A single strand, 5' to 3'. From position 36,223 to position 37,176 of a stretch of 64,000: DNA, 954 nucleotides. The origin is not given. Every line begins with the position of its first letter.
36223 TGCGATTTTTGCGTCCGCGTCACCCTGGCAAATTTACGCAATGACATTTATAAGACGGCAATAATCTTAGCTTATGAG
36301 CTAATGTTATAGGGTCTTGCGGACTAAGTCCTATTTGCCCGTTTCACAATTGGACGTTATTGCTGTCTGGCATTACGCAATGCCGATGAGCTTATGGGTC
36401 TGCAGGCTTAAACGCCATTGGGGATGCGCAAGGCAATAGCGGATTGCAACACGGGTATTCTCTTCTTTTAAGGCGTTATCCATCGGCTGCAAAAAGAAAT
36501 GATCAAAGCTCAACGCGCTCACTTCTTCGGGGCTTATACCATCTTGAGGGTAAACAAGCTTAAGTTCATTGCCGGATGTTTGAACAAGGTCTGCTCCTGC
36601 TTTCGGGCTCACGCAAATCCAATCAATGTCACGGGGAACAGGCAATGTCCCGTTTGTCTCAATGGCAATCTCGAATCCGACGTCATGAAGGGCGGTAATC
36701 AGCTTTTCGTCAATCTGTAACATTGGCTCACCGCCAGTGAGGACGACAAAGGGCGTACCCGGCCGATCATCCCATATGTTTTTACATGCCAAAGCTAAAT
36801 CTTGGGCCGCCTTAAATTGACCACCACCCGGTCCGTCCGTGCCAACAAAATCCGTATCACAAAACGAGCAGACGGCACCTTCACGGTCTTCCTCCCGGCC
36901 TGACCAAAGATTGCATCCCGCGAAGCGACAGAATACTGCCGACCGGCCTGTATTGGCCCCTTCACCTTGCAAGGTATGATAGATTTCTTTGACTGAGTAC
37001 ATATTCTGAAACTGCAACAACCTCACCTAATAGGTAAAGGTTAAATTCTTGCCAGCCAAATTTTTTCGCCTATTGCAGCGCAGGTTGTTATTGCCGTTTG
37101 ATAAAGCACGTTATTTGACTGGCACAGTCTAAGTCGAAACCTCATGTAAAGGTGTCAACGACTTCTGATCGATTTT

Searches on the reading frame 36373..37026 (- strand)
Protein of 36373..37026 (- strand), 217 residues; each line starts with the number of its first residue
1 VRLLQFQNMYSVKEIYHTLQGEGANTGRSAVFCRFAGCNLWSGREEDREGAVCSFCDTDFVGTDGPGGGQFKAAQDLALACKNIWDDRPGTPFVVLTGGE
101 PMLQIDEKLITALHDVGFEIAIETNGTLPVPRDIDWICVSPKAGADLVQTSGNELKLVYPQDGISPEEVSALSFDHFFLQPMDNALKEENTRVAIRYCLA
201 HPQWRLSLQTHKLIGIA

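Call 37: search_protein_families(library=pfam, proteins=[window:36373-37026:-], max_evalue=0.00001)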
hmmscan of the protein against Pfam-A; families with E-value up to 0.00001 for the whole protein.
window:36373-37026:- (217 aa): 1 family
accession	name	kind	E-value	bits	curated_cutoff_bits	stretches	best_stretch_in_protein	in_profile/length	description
PF04055.27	Radical_SAM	-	2.4e-07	31.5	29.5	1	53-135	11-95/166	Radical SAM superfamily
